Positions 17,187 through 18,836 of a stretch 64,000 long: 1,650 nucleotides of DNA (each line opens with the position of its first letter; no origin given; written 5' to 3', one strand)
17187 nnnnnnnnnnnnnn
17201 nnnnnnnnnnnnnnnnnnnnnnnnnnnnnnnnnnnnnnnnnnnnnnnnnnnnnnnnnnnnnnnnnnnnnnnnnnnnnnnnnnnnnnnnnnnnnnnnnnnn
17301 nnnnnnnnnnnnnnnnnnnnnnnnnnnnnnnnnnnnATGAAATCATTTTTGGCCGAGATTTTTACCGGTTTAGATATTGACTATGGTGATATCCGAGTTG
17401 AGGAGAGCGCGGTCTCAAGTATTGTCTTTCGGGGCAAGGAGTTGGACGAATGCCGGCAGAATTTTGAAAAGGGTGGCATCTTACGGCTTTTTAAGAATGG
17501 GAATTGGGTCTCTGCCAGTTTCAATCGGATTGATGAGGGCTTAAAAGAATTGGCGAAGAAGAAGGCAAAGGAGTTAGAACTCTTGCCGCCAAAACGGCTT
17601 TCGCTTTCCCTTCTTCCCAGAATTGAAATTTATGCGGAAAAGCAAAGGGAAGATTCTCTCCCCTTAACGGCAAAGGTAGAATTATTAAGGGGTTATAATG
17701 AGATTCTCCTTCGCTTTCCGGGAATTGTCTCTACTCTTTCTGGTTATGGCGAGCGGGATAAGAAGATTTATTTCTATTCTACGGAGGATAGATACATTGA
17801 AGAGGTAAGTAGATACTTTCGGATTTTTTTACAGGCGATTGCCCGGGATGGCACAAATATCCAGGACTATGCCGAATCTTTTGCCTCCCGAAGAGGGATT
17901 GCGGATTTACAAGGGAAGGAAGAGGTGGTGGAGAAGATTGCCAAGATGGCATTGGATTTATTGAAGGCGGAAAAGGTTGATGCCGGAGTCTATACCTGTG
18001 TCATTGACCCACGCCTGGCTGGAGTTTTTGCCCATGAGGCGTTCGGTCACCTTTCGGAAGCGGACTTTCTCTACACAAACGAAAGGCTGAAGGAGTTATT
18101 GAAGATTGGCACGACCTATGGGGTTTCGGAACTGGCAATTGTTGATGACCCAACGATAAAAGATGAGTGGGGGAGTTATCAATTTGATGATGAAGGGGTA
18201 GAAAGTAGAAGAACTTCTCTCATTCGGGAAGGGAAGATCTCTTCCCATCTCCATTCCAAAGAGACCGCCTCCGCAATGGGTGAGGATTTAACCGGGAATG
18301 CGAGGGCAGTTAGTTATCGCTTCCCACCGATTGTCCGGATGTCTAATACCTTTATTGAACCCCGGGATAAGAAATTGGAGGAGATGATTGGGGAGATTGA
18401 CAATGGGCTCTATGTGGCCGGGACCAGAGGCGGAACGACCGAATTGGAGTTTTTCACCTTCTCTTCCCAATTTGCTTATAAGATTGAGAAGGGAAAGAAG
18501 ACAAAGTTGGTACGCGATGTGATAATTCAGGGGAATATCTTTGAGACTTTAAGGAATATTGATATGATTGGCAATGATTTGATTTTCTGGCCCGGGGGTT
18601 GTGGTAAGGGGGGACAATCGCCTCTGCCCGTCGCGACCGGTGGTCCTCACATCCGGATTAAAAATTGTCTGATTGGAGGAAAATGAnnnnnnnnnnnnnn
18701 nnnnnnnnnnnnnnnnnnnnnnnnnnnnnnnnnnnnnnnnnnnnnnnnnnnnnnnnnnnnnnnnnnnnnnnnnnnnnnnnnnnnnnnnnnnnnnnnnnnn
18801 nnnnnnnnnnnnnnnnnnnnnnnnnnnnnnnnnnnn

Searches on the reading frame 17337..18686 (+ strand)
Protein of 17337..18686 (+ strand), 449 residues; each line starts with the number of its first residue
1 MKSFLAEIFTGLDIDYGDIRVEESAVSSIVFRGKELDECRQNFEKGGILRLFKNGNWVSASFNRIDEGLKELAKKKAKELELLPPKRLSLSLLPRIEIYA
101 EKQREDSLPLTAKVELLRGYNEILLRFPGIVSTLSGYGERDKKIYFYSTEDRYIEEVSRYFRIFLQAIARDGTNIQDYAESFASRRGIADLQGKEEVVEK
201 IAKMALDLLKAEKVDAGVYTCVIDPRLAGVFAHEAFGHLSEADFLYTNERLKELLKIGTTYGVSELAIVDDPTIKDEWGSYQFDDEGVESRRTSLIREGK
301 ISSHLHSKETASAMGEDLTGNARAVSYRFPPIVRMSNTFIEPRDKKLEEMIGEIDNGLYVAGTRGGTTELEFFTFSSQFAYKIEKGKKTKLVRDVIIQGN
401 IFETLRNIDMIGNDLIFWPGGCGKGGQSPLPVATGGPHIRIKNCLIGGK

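Call 14: find_encoding_contigs(protein=window:17337-18686:+, flank=10000, max_places=10)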
Protein window:17337-18686:+ (449 aa): 6 contigs read that carry it; 6 places shown.
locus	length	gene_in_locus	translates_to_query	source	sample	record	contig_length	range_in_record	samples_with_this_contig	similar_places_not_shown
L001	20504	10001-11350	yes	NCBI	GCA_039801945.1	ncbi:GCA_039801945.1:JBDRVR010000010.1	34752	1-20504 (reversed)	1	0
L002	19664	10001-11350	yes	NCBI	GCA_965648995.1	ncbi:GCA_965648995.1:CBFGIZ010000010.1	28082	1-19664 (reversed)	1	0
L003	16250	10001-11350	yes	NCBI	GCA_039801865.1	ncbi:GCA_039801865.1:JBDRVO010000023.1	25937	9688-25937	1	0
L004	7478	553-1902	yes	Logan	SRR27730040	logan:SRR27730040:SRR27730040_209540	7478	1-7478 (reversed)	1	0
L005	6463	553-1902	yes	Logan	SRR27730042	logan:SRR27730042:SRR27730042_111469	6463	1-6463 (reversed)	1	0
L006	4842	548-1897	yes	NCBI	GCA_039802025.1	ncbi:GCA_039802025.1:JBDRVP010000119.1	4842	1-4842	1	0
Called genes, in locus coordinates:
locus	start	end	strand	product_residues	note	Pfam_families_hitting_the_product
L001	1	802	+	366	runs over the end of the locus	-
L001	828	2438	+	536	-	PF11104:PilM_2, PF06723:MreB_Mbl (weak), PF14450:FtsA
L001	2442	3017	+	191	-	PF04350:PilO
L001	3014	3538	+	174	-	PF16537:T2SSB (weak)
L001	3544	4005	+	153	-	-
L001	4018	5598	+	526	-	PF11741:AMIN (weak), PF00263:Secretin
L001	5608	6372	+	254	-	PF06750:A24_N_bact, PF01478:Peptidase_A24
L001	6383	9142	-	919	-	PF00082:Peptidase_S8, PF18962:Por_Secre_tail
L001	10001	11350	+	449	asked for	PF01523:PmbA_TldD_1st, PF19290:PmbA_TldD_2nd, PF19289:PmbA_TldD_3rd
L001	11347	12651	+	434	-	PF01523:PmbA_TldD_1st, PF19289:PmbA_TldD_3rd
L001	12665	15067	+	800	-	PF20437:LonC_helical, PF13654:AAA_32, PF20436:LonB_AAA-LID, PF05362:Lon_C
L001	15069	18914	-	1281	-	PF00069:Pkinase, PF03109:ABC1 (weak), PF07714:PK_Tyr_Ser-Thr, PF03793:PASTA, PF03544:TonB_C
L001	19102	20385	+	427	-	PF02321:OEP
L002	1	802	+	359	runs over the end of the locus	-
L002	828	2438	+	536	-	PF11104:PilM_2, PF06723:MreB_Mbl (weak), PF14450:FtsA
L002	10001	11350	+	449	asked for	PF01523:PmbA_TldD_1st, PF19290:PmbA_TldD_2nd, PF19289:PmbA_TldD_3rd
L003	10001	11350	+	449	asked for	PF01523:PmbA_TldD_1st, PF19290:PmbA_TldD_2nd, PF19289:PmbA_TldD_3rd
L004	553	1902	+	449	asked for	PF01523:PmbA_TldD_1st, PF19290:PmbA_TldD_2nd, PF19289:PmbA_TldD_3rd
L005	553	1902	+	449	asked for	PF01523:PmbA_TldD_1st, PF19290:PmbA_TldD_2nd, PF19289:PmbA_TldD_3rd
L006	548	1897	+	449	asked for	PF01523:PmbA_TldD_1st, PF19290:PmbA_TldD_2nd, PF19289:PmbA_TldD_3rd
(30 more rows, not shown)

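Call 28: find_homologous_proteins(query=window:17337-18686:+, max_evalue=1e-60)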
Query window:17337-18686:+ (449 aa): 6737 proteins with E <= 1e-60 among 8000 candidates; the best 120 are listed.
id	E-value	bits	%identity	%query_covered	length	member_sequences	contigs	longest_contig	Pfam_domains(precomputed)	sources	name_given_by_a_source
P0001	3.1e-275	931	92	100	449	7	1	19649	PF01523.22,PF19290.5,PF19289.5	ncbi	-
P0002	3.5e-245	832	84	98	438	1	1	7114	PF01523.22,PF19290.5,PF19289.5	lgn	-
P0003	8.4e-231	784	76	100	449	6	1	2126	PF01523.22,PF19290.5,PF19289.5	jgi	-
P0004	2.6e-217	740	73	100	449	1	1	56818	PF01523.22,PF19290.5,PF19289.5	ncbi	-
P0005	3.4e-214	730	72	100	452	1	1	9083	PF01523.22,PF19290.5,PF19289.5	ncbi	-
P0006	2.4e-208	710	69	100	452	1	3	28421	PF01523.22,PF19290.5,PF19289.5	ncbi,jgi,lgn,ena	-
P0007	1.8e-170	585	59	100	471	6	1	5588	PF01523.22,PF19290.5,PF19289.5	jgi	-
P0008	3.6e-168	578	59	100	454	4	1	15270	PF01523.22,PF19290.5,PF19289.5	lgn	-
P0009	5.8e-168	577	59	100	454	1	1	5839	PF01523.22,PF19290.5,PF19289.5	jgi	jgi:TldD protein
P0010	7.9e-168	577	58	100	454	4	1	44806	PF01523.22,PF19290.5,PF19289.5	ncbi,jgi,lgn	jgi:TldD protein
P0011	2.6e-167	575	58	100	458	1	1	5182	PF01523.22,PF19290.5,PF19289.5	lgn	-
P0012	3.3e-167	575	58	100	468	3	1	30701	PF01523.22,PF19290.5,PF19289.5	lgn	-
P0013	3.6e-167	575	59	100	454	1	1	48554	PF01523.22,PF19290.5,PF19289.5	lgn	-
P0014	9.2e-167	573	57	100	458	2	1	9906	PF01523.22,PF19290.5,PF19289.5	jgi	jgi:TldD protein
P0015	2.4e-166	572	58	100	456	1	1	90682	PF01523.22,PF19290.5,PF19289.5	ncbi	-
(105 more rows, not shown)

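Call 29: find_encoding_contigs(protein=P0001, flank=10000, max_places=4)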
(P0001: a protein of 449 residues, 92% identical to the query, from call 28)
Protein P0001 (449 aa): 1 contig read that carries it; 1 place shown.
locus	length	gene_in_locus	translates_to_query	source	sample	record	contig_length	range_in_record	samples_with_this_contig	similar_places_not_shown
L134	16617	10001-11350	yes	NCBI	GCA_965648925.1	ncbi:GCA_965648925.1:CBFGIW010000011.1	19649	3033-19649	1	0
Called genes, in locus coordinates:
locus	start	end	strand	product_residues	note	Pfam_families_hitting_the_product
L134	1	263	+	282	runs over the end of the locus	PF01061:ABC2_membrane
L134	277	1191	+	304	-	PF04166:PdxA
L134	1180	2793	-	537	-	PF13860:FlgD_ig (faint), PF04389:Peptidase_M28, PF18962:Por_Secre_tail (faint)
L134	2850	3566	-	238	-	PF02592:Vut_1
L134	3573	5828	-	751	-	PF07244:POTRA, PF08479:POTRA_2 (faint), PF07244:POTRA, PF01103:Omp85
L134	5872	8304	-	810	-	PF02861:Clp_N, PF02861:Clp_N, PF00004:AAA, PF13191:AAA_16 (weak), PF17871:AAA_lid_9, PF07724:AAA_2, PF07728:AAA_5, PF10431:ClpB_D2-small, +8 more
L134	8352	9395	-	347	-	PF00156:Pribosyltran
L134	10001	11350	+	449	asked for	PF01523:PmbA_TldD_1st, PF19290:PmbA_TldD_2nd, PF19289:PmbA_TldD_3rd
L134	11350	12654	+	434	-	PF01523:PmbA_TldD_1st, PF19289:PmbA_TldD_3rd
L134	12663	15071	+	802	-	PF20437:LonC_helical, PF13654:AAA_32, PF20436:LonB_AAA-LID, PF05362:Lon_C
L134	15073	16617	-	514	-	?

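Call 30: find_encoding_contigs(protein=P0004, flank=10000, max_places=4)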
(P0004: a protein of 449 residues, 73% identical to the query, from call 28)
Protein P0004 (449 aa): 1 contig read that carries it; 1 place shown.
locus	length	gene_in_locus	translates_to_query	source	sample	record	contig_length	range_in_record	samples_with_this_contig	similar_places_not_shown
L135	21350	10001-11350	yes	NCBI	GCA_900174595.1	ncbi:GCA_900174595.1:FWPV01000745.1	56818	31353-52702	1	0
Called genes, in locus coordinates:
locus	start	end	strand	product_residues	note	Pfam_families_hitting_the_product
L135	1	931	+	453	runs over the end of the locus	PF00772:DnaB, PF13481:AAA_25, PF03796:DnaB_C, PF06745:ATPase (weak)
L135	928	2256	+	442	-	PF18073:Zn_ribbon_LapB, PF13481:AAA_25, PF03796:DnaB_C, PF06745:ATPase, PF00004:AAA (weak), PF13401:AAA_22 (weak), PF13541:ChlI (weak)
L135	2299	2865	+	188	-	PF01938:TRAM (faint)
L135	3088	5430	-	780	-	PF13231:PMT_2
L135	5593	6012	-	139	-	PF03479:PCC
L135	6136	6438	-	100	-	PF00216:Bac_DNA_binding, PF18291:HU-HIG (weak)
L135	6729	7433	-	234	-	PF13353:Fer4_12, PF04055:Radical_SAM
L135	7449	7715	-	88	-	-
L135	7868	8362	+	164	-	-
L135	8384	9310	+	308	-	PF01545:Cation_efflux, PF16916:ZT_dimer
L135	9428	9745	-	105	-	-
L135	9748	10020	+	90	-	-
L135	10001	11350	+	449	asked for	PF01523:PmbA_TldD_1st, PF19290:PmbA_TldD_2nd, PF19289:PmbA_TldD_3rd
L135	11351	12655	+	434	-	PF01523:PmbA_TldD_1st, PF19289:PmbA_TldD_3rd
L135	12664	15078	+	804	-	PF20437:LonC_helical, PF13654:AAA_32, PF20436:LonB_AAA-LID, PF05362:Lon_C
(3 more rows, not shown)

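Call 31: find_encoding_contigs(protein=P0006, flank=10000, max_places=4)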
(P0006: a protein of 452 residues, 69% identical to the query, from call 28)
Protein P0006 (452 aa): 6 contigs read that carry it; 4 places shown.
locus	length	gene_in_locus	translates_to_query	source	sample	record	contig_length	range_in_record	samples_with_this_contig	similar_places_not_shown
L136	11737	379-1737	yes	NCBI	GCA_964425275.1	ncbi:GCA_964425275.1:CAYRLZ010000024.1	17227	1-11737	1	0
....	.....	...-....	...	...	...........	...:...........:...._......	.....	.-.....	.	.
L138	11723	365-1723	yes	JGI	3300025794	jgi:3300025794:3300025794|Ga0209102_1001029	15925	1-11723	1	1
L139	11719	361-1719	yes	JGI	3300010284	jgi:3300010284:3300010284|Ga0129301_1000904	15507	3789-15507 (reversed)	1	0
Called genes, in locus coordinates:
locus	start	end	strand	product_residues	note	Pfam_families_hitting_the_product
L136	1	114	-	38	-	?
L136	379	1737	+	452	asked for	PF01523:PmbA_TldD_1st (weak), PF19290:PmbA_TldD_2nd, PF19289:PmbA_TldD_3rd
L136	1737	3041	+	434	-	PF01523:PmbA_TldD_1st, PF19289:PmbA_TldD_3rd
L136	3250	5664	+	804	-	PF20437:LonC_helical, PF13654:AAA_32, PF20436:LonB_AAA-LID, PF05362:Lon_C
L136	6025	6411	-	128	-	-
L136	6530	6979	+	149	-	PF05977:MFS_3 (weak), PF07690:MFS_1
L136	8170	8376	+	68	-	PF10049:DUF2283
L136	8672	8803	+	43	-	-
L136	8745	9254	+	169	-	-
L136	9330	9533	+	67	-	-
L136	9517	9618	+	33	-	-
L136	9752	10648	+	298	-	PF01381:HTH_3, PF04545:Sigma70_r4 (faint), PF12844:HTH_19 (faint), PF13560:HTH_31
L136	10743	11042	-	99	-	PF01934:HepT-like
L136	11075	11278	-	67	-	PF01909:NTP_transf_2 (weak), PF18765:Polbeta (weak)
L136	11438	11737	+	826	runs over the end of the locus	PF02739:5_3_exonuc_N, PF01367:5_3_exonuc, PF00476:DNA_pol_A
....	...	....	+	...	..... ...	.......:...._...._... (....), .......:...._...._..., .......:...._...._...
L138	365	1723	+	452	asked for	PF01523:PmbA_TldD_1st (weak), PF19290:PmbA_TldD_2nd, PF19289:PmbA_TldD_3rd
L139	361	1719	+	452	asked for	PF01523:PmbA_TldD_1st (weak), PF19290:PmbA_TldD_2nd, PF19289:PmbA_TldD_3rd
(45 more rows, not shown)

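Call 50: find_encoding_contigs(protein=P0002, flank=10000, max_places=3)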
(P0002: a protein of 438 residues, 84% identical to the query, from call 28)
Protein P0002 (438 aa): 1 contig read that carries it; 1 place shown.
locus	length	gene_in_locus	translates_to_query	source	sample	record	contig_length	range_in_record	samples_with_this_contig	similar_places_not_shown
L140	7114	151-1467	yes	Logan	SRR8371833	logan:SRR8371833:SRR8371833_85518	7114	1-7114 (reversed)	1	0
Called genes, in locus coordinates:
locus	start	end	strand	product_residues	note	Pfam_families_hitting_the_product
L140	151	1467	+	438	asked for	PF01523:PmbA_TldD_1st, PF19290:PmbA_TldD_2nd (weak), PF19289:PmbA_TldD_3rd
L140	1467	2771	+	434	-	PF01523:PmbA_TldD_1st, PF19289:PmbA_TldD_3rd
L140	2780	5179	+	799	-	PF13401:AAA_22 (faint), PF20437:LonC_helical, PF13654:AAA_32, PF20436:LonB_AAA-LID, PF05362:Lon_C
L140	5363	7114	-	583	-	?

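Call 51: find_encoding_contigs(protein=P0003, flank=10000, max_places=3)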
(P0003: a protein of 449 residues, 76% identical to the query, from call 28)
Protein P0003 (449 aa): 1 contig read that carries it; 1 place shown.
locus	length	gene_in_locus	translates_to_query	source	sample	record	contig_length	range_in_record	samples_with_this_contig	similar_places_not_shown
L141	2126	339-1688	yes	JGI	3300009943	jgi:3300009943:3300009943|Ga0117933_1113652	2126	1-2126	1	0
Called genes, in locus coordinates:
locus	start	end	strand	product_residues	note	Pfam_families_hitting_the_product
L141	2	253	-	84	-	?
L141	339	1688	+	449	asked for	PF01523:PmbA_TldD_1st (weak), PF19290:PmbA_TldD_2nd (weak), PF19289:PmbA_TldD_3rd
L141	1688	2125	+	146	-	?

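Call 52: find_encoding_contigs(protein=P0005, flank=10000, max_places=3)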
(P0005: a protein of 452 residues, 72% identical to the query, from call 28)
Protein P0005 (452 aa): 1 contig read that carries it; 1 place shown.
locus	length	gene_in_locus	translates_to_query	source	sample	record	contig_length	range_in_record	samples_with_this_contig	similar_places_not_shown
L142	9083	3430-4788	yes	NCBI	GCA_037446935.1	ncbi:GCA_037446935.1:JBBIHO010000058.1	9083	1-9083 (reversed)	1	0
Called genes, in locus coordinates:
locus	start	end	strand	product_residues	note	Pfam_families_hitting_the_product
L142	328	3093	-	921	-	PF00082:Peptidase_S8, PF18962:Por_Secre_tail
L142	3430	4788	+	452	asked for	PF01523:PmbA_TldD_1st (weak), PF19290:PmbA_TldD_2nd, PF19289:PmbA_TldD_3rd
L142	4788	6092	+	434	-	PF01523:PmbA_TldD_1st, PF19289:PmbA_TldD_3rd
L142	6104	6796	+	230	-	-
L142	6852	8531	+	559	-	PF13654:AAA_32, PF20436:LonB_AAA-LID, PF05362:Lon_C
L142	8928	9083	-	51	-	?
